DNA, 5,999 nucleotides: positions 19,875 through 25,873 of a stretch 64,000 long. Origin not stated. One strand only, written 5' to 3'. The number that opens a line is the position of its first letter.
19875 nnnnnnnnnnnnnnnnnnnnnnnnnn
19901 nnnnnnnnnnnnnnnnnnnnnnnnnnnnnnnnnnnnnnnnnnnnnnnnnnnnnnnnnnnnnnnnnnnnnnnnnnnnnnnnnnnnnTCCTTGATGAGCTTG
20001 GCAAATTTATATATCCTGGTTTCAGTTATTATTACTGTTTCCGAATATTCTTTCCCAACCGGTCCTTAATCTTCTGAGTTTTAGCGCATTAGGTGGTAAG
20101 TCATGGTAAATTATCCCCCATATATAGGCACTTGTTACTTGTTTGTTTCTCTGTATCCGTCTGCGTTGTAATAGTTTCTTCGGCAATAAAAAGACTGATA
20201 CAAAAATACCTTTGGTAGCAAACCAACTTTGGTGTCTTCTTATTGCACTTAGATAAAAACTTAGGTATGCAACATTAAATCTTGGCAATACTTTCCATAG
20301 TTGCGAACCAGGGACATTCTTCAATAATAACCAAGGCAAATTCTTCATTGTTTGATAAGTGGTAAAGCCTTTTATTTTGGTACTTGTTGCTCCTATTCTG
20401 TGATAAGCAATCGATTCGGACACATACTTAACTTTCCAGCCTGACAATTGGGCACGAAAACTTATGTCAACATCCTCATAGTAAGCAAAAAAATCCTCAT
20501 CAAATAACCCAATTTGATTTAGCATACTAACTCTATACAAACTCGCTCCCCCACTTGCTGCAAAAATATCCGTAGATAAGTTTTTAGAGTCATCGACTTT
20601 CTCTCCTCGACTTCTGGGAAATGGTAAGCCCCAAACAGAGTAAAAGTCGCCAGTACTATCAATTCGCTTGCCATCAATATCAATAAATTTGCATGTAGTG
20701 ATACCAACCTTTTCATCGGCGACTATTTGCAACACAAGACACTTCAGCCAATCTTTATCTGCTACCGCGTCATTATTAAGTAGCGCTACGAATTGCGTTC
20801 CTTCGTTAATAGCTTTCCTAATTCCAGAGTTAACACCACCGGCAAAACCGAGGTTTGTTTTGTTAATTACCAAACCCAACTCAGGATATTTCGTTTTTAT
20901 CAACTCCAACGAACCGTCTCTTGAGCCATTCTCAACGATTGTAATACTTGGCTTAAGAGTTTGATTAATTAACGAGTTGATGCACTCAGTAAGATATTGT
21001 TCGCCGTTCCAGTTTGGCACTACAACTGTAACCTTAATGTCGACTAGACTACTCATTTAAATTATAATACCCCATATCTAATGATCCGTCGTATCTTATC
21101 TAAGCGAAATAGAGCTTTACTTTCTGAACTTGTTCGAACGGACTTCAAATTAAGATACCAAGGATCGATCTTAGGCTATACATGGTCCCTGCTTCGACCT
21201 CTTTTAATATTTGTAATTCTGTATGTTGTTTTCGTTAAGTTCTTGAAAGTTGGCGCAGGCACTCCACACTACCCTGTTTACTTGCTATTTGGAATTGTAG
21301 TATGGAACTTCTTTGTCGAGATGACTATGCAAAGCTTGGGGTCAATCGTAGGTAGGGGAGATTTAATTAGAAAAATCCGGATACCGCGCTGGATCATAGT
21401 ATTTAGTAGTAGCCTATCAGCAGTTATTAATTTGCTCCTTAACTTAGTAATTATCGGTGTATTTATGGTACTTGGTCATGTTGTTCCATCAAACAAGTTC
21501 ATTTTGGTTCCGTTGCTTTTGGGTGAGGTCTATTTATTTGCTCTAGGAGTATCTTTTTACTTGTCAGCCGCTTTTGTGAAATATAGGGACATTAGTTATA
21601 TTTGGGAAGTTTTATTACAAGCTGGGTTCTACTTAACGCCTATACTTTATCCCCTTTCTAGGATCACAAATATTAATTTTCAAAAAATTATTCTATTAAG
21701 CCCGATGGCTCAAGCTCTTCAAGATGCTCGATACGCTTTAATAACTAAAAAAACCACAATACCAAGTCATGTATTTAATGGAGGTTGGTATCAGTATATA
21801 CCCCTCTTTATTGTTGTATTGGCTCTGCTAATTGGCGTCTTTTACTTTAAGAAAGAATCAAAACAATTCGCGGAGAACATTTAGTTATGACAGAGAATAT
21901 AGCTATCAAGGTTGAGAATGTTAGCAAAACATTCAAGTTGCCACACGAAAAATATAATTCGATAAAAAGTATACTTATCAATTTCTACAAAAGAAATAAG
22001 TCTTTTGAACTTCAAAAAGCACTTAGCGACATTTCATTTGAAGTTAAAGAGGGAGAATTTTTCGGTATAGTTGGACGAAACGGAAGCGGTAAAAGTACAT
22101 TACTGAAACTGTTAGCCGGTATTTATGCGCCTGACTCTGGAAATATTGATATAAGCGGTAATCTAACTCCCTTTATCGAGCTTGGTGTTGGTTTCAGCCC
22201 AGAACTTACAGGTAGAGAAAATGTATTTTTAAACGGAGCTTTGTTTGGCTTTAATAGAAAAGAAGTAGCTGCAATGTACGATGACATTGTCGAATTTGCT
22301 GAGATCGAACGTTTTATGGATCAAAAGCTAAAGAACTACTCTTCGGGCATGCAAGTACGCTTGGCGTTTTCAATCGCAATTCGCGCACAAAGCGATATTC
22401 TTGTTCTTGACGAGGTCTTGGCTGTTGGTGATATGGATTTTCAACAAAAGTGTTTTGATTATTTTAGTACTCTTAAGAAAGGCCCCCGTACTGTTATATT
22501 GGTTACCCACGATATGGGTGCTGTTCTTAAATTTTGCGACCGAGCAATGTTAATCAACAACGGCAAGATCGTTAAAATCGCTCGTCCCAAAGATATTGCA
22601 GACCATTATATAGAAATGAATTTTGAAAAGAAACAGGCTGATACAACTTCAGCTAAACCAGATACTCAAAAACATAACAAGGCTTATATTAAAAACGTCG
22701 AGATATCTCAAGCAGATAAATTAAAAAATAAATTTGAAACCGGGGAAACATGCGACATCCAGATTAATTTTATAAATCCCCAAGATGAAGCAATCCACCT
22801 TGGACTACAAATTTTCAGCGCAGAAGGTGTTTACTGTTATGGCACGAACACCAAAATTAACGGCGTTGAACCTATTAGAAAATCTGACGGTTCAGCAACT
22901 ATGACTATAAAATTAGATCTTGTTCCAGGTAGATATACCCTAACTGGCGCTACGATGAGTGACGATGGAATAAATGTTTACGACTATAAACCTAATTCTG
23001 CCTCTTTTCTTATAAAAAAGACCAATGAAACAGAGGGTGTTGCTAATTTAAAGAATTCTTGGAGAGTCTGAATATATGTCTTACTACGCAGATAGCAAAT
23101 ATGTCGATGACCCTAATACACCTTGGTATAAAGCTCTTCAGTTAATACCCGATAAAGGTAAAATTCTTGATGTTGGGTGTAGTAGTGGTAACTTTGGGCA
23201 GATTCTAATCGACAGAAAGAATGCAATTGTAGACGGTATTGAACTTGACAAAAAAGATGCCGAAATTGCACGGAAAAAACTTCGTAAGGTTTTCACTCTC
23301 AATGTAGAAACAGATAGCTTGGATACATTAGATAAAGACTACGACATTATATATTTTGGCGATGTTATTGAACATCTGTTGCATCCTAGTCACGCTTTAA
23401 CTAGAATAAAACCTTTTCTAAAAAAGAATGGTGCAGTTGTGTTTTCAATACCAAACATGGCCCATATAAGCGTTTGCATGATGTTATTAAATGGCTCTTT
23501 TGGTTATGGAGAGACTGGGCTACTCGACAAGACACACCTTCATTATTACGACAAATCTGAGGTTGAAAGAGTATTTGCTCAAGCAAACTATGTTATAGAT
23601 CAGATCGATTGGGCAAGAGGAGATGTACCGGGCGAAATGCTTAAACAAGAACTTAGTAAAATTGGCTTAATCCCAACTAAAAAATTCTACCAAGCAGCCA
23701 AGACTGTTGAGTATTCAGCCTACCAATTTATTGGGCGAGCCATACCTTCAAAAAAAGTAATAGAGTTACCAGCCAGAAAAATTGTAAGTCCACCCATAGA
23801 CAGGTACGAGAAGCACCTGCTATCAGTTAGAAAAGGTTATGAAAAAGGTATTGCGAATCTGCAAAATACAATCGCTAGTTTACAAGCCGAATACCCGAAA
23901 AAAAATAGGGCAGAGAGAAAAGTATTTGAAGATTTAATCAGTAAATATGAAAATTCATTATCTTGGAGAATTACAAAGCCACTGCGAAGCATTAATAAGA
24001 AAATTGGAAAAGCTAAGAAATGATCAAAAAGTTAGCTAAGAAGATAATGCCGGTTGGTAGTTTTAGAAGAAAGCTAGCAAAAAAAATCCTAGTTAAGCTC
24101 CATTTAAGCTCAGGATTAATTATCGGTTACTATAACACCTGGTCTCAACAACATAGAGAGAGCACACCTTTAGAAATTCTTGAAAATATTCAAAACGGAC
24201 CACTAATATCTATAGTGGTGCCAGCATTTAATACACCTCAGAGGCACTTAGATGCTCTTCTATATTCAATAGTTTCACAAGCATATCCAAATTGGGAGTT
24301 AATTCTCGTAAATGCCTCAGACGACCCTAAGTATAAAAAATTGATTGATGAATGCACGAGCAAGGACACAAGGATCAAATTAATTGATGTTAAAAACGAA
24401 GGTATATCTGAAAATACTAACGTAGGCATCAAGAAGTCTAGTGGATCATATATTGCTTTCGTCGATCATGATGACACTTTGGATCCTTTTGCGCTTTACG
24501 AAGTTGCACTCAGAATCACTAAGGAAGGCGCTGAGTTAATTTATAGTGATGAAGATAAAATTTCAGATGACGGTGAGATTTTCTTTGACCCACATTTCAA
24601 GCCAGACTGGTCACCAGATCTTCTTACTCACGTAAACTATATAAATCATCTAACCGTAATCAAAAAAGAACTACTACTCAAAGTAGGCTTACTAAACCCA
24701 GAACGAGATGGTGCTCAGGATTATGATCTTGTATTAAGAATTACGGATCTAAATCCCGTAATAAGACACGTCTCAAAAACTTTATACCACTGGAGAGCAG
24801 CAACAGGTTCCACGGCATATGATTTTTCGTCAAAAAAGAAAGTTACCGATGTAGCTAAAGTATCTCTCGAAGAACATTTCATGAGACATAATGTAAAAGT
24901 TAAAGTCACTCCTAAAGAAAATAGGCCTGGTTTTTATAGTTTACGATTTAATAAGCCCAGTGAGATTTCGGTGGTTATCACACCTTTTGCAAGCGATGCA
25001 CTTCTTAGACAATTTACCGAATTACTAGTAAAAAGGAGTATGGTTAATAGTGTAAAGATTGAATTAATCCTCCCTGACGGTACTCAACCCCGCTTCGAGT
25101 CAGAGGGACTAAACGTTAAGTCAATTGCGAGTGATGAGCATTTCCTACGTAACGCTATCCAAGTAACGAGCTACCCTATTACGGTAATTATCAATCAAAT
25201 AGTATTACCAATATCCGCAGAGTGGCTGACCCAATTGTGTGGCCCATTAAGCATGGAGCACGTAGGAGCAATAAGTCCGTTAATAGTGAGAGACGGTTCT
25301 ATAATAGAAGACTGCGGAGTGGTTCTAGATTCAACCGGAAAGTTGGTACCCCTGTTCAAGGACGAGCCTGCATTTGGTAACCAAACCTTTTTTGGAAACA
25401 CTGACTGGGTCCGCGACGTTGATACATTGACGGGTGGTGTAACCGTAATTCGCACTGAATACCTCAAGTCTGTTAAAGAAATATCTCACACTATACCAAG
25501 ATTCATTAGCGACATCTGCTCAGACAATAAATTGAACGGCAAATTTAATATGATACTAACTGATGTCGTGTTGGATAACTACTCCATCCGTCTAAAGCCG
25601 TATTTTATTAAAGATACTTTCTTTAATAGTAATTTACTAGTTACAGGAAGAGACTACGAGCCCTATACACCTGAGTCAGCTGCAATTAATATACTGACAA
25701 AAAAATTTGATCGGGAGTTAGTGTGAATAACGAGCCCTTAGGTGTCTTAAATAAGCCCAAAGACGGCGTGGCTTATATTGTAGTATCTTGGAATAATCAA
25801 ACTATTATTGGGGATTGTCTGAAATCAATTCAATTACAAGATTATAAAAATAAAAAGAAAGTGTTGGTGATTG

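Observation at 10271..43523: About 30 kb, half of the window, is devoted to one composite envelope-glycan locus combining two assembly logics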

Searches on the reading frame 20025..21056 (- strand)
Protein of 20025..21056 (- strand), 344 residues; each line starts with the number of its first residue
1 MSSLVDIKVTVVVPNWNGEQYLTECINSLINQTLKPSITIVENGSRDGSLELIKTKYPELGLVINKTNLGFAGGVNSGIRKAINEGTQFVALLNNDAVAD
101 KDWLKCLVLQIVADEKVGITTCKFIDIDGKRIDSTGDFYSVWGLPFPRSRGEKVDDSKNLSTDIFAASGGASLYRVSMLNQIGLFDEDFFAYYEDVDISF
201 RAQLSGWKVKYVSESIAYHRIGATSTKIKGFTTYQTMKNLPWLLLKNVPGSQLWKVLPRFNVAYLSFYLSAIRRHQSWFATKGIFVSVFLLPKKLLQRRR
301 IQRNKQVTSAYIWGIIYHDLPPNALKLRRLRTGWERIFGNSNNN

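Call 4: search_protein_families(library=pfam, proteins=[window:20025-21056:-])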
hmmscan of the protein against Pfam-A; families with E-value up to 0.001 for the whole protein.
window:20025-21056:- (344 aa): 4 families
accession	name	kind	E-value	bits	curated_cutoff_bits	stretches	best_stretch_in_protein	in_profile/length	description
PF00535.33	Glycos_transf_2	-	2e-21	77.1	23.3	1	10-182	1-167/168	Glycosyl transferase family 2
PF13641.12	Glyco_tranf_2_3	-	1.4e-18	68.2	27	1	9-223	3-215/230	Glycosyltransferase like family 2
PF13632.12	Glyco_trans_2_3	-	4.4e-09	36.9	27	1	90-221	2-125/198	Glycosyl transferase family group 2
PF10111.15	Glyco_tranf_2_2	-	0.0002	21.4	27.3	1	11-234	2-231/276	Glycosyltransferase like family 2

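Call 38: search_protein_families(library=ncbifam, proteins=[window:20025-21056:-], max_evalue=0.00001)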
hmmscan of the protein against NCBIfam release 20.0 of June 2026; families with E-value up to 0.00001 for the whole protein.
window:20025-21056:- (344 aa): 11 families
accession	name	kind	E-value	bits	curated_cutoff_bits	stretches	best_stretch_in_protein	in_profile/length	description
TIGR01556.1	rhamnosyltran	subfamily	2.4e-20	72.9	200.55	1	21-236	9-217/281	rhamnosyltransferase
TIGR03937.1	PgaC_IcaA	equivalog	1.9e-18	66.6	422.3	1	8-218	46-249/407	poly-beta-1,6-N-acetyl-D-glucosamine synthase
TIGR03965.1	mycofact_glyco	equivalog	3.7e-13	49.2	280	1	8-220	75-281/467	mycofactocin biosynthesis glycosyltransferase MftF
NF041875.1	EPS_EpsD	equivalog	2.9e-12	46.6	370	1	9-226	1-213/325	exopolysaccharide biosynthesis glycosyltransferase EpsD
TIGR03111.1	glyc2_xrt_Gpos1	hypoth_equivalog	4.9e-11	42.1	363.95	1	8-218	50-265/439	TIGR03111 family XrtG-associated glycosyltransferase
NF007482.0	PRK10073.1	equivalog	9.8e-11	41.2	423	1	8-123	7-121/334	glycosyltransferase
NF050113.1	gal_furan_GlfT1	equivalog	3.2e-09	36.5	330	1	11-215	4-202/290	galactofuranosyltransferase GlfT1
NF038302.1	EPS_HpsE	equivalog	6.5e-08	31.9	300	1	7-106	1-106/307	hormogonium polysaccharide biosynthesis glycosyltransferase HpsE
NF041394.1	GtaseAglG_Halo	equivalog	4.3e-07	29.5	440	1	8-110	2-106/304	glucosyl-dolichyl phosphate glucuronosyltransferase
TIGR04283.1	glyco_like_mftF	equivalog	2.7e-06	27.2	182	0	10-116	2-103/221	TIGR04283 family arsenosugar biosynthesis glycosyltransferase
NF047683.1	TeichurnBiosyTuaG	equivalog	5.3e-06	26.2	400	1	8-133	7-134/252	teichuronic acid biosynthesis protein TuaG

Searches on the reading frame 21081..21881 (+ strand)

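Call 4: search_protein_families(library=pfam, proteins=[window:21081-21881:+])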
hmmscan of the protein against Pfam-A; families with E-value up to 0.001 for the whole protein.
window:21081-21881:+ (267 aa): 1 family
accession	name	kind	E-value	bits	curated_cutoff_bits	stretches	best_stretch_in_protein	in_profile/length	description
PF01061.29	ABC2_membrane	-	5.6e-16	59.1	26.9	1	16-219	5-209/211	ABC-2 type transporter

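Call 39: search_protein_families(library=ncbifam, proteins=[window:21081-21881:+], max_evalue=1e-8)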
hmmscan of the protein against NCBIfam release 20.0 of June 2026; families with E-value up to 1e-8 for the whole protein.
window:21081-21881:+ (267 aa): 1 family
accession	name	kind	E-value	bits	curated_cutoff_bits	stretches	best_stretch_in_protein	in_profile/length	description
NF050109.1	galactan_ABC_perm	equivalog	2e-11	43.9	380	1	9-231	19-244/272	galactan export ABC transporter permease subunit Wzm/RfbD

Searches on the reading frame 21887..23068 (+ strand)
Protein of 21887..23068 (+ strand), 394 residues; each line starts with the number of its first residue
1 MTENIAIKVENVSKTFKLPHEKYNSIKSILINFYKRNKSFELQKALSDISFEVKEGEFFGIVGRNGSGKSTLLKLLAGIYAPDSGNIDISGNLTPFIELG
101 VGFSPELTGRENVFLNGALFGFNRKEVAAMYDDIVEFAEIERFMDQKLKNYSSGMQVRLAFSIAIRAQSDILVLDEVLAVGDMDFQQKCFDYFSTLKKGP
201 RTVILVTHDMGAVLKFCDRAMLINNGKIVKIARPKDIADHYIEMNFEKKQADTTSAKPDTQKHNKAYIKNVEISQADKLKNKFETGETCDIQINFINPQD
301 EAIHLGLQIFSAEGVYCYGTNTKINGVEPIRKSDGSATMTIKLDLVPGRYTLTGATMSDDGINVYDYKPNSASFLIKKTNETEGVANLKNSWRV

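Call 4: search_protein_families(library=pfam, proteins=[window:21887-23068:+])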
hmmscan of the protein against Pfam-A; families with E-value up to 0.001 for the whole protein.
window:21887-23068:+ (394 aa): 5 families
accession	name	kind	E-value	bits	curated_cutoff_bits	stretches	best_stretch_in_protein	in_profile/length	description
PF00005.33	ABC_tran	-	3.3e-22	80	25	1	46-177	1-135/137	ABC transporter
PF14524.12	Wzt_C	-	1.6e-17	64.2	30.4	1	262-387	6-142/143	Wzt C-terminal domain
PF13304.12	AAA_21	-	7.1e-06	26.7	27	1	58-85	1-33/304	AAA domain, putative AbiEii toxin, Type IV TA system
PF13175.12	AAA_15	-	0.00023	21.3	32.1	1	46-284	14-199/374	AAA ATPase domain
PF13476.12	AAA_23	-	0.0003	21.9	27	1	48-76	14-39/201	AAA domain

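Call 27: search_solved_structures(query=window:21887-23068:+, max_evalue=0.001)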
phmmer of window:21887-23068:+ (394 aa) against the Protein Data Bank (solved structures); distinct sequences matched with E-value up to 0.001: 540 (the best 60 are shown).
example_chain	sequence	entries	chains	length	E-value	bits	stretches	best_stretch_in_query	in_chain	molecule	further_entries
8dku_A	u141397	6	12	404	1.9e-66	228.1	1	7-374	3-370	ABC transporter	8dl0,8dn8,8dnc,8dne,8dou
7k2t_A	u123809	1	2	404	4.9e-66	226.8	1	7-374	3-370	ABC transporter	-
6amx_A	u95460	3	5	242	3.3e-57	197.8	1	13-245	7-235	ABC transporter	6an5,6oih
6m96_A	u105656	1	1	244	5.4e-57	197.1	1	7-245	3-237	ABC transporter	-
7dd0_A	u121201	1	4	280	4e-52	181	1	6-243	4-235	Teichoic acids export ATP-binding protein TagH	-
6jbh_A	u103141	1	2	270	5.3e-51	177.3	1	6-242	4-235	TarH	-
9cfl_B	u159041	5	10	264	2.1e-49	172.1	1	4-249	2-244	Teichoic acids export ATP-binding protein TagH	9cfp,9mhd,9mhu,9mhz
9qhw_C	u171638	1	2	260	6.5e-41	144.1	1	40-237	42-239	ABC transporter ATP-binding protein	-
9qfx_C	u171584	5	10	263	6.6e-41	144.1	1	40-237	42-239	ABC transporter ATP-binding protein | Probable o-antigen/lipopolysaccharide transport ATP-binding protein ABC transporter RfbE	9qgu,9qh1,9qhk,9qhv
9qhx_C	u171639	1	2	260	1.7e-40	142.8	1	40-237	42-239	ABC transporter ATP-binding protein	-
9qhj_C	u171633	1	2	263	1.7e-40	142.8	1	40-237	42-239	Probable o-antigen/lipopolysaccharide transport ATP-binding protein ABC transporter RfbE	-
8tsi_A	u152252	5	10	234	4.2e-32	115.2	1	48-228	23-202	ABC transporter ATP-binding protein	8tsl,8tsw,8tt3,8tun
8tsh_A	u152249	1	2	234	1.1e-31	113.8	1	48-228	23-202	ABC transporter ATP-binding protein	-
7w01_A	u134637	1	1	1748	9.2e-29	104.2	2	43-227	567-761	Phospholipid-transporting ATPase ABCA3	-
8s7v_K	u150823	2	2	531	5.7e-28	101.6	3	139-239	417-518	Glycine betaine/carnitine/choline transport ATP-binding protein OpuCA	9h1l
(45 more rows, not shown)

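Call 39: search_protein_families(library=ncbifam, proteins=[window:21887-23068:+], max_evalue=1e-8)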
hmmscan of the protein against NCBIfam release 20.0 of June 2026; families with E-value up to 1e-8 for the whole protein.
window:21887-23068:+ (394 aa): 175 families (the best 25 are shown)
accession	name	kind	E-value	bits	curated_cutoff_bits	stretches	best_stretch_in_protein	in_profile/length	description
NF010065.0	PRK13545.1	equivalog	7.4e-60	203.1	538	1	5-249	3-242/549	teichoic acids export protein ATP-binding subunit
NF010066.0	PRK13546.1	equivalog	1e-54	185.7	320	1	4-250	2-245/264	teichoic acids export ABC transporter ATP-binding subunit TagH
NF050108.1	galactan_ABC_ATP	equivalog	2.2e-49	167.9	400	1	36-241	35-240/244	galactan export ABC transporter ATP-binding subunit Wzt/RfbE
TIGR01188.1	drrA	subfamily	8.5e-39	133.6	312.45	2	106-279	80-248/302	daunorubicin resistance ABC transporter, ATP-binding protein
TIGR04521.1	ECF_ATPase_2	equivalog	1.2e-33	116.4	330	2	113-245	106-240/279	energy-coupling factor transporter ATPase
NF010059.0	PRK13536.1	equivalog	1.3e-33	116.1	549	1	16-244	29-268/342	nodulation factor ABC transporter ATP-binding protein NodI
NF010060.0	PRK13537.1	equivalog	4.6e-32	111.1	521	1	24-243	9-239/314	nodulation factor ABC transporter ATP-binding protein NodI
TIGR04520.1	ECF_ATPase_1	equivalog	5.5e-31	108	315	2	41-92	13-64/269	energy-coupling factor transporter ATPase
TIGR01288.1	nodI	equivalog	2.8e-29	102.1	424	1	30-246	4-231/303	nodulation factor ABC transporter ATP-binding protein NodI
NF006987.0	PRK09452.1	equivalog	1.9e-28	99.3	482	1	24-245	11-243/378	spermidine/putrescine ABC transporter ATP-binding protein PotA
TIGR01186.1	proV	subfamily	2.1e-28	99.5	326.6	1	42-266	5-251/363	betaine/proline/choline family ABC transporter ATP-binding protein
NF010156.0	PRK13635.1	equivalog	4.4e-27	94.9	392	2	42-91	19-68/279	energy-coupling factor ABC transporter ATP-binding protein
NF033858.1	ABC2_perm_RbbA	equivalog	5.2e-27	94.1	1050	1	14-274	250-521/909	ribosome-associated ATPase/putative transporter RbbA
NF010068.0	PRK13548.1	equivalog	6.3e-27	94.3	261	2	123-246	110-240/261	heme ABC transporter ATP-binding protein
NF040933.2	ABC_arch_GlcV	equivalog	1.3e-26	93.4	450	2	105-276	96-268/357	glucose ABC transporter ATP-binding protein GlcV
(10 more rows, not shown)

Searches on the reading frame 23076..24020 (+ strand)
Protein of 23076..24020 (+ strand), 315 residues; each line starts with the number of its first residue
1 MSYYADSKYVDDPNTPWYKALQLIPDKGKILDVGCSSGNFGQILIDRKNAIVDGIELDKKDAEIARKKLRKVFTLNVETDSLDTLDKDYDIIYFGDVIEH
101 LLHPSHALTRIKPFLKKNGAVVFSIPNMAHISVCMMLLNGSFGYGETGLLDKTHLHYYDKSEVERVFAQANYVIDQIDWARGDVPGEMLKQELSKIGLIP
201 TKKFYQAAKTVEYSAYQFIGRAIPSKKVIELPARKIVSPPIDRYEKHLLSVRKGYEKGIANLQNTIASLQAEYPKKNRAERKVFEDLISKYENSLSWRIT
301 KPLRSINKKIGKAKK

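Call 4: search_protein_families(library=pfam, proteins=[window:23076-24020:+])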
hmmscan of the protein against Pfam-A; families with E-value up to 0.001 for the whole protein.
window:23076-24020:+ (315 aa): 6 families
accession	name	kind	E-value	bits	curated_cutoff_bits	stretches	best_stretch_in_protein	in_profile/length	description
PF13489.12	Methyltransf_23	-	1e-16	61.6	27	1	22-176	18-163/164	Methyltransferase domain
PF08242.18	Methyltransf_12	-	4.5e-10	40.6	30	1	31-120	1-97/98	Methyltransferase domain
PF08241.18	Methyltransf_11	-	8.7e-10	39.6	21.2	1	31-123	1-95/95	Methyltransferase domain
PF13649.12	Methyltransf_25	-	6.3e-09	36.9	27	1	30-119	1-97/97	Methyltransferase domain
PF13847.12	Methyltransf_31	-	6.7e-09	36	27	1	27-127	4-113/145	Methyltransferase domain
PF07021.18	MetW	-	8.4e-09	35.8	21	1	21-140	8-124/193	Methionine biosynthesis protein MetW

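Call 38: search_protein_families(library=ncbifam, proteins=[window:23076-24020:+], max_evalue=0.00001)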
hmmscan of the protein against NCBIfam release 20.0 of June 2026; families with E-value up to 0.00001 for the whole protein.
window:23076-24020:+ (315 aa): 5 families
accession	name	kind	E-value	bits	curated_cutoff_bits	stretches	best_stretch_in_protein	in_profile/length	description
TIGR01983.1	UbiG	equivalog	2.3e-11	43.5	102.95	1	27-139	50-167/228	bifunctional 2-polyprenyl-6-hydroxyphenol methylase/3-demethylubiquinol 3-O-methyltransferase UbiG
TIGR02081.1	metW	equivalog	4.4e-10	39.4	189.5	1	21-140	8-124/194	methionine biosynthesis protein MetW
NF045667.1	MTase_DVU1556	equivalog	1.9e-07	30.8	155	1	24-124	20-120/213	DVU_1556 family methyltransferase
TIGR02072.1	BioC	equivalog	2.6e-07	30.7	184.95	1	27-168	35-168/244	malonyl-ACP O-methyltransferase BioC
TIGR04290.1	meth_Rta_06860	hypoth_equivalog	2e-06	27.5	300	1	11-115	31-142/226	TIGR04290 family methyltransferase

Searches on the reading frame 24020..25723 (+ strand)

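Call 4: search_protein_families(library=pfam, proteins=[window:24020-25723:+])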
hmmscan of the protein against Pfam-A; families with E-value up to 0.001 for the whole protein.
window:24020-25723:+ (568 aa): 3 families
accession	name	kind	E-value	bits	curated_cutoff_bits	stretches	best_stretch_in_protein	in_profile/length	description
PF00535.33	Glycos_transf_2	-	6.4e-19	68.9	23.3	1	64-187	1-124/168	Glycosyl transferase family 2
PF10111.15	Glyco_tranf_2_2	-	1.6e-05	25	27.3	1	64-255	1-213/276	Glycosyltransferase like family 2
PF13641.12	Glyco_tranf_2_3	-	1.7e-05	25.4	27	1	63-162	3-107/230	Glycosyltransferase like family 2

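Call 9: search_protein_families(library=ncbifam, proteins=[window:24020-25723:+], max_evalue=0.01)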
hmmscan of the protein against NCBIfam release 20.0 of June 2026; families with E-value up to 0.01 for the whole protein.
window:24020-25723:+ (568 aa): 17 families
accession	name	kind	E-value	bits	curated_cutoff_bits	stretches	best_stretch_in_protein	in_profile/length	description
NF007482.0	PRK10073.1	equivalog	7.8e-19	67.8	423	1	60-169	5-112/334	glycosyltransferase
NF047683.1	TeichurnBiosyTuaG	equivalog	1.6e-16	60.7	400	1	58-186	3-131/252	teichuronic acid biosynthesis protein TuaG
TIGR03937.1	PgaC_IcaA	equivalog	1.1e-13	51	422.3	1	36-160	22-144/407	poly-beta-1,6-N-acetyl-D-glucosamine synthase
TIGR04017.1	WcaA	equivalog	5.8e-13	49.1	495.75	1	59-241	3-188/279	colanic acid biosynthesis glycosyltransferase WcaA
NF007453.0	PRK10018.1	equivalog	6.9e-13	48.9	382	1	58-241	3-189/280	colanic acid biosynthesis glycosyltransferase WcaA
NF050050.1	ProtGlycPglI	equivalog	6.2e-11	42.2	500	1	61-172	2-113/306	GalNAc(5)-diNAcBac-PP-undecaprenol beta-1,3-glucosyltransferase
NF053739.1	GlytfEpsEBac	equivalog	1.2e-09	37.6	450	1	61-153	1-94/265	glycosyltransferase EpsE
NF038299.1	EPS_HpsN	equivalog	2.2e-08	33.4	425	1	61-160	1-100/317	hormogonium polysaccharide biosynthesis glycosyltransferase HpsN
TIGR03111.1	glyc2_xrt_Gpos1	hypoth_equivalog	4.5e-08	32.3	363.95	1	54-168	42-158/439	TIGR03111 family XrtG-associated glycosyltransferase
NF041394.1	GtaseAglG_Halo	equivalog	3.1e-07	30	440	1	76-156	17-97/304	glucosyl-dolichyl phosphate glucuronosyltransferase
TIGR04242.1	nodulat_NodC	equivalog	1.2e-06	27.7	550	1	52-167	39-157/395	chitooligosaccharide synthase NodC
NF041875.1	EPS_EpsD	equivalog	3.6e-06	26.6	370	1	63-155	1-93/325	exopolysaccharide biosynthesis glycosyltransferase EpsD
TIGR03965.1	mycofact_glyco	equivalog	2.6e-05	23.3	280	1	61-152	74-165/467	mycofactocin biosynthesis glycosyltransferase MftF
TIGR04283.1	glyco_like_mftF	equivalog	0.00011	21.9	182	1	63-168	1-99/221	TIGR04283 family arsenosugar biosynthesis glycosyltransferase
NF038302.1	EPS_HpsE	equivalog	0.00015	20.9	300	1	63-153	3-98/307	hormogonium polysaccharide biosynthesis glycosyltransferase HpsE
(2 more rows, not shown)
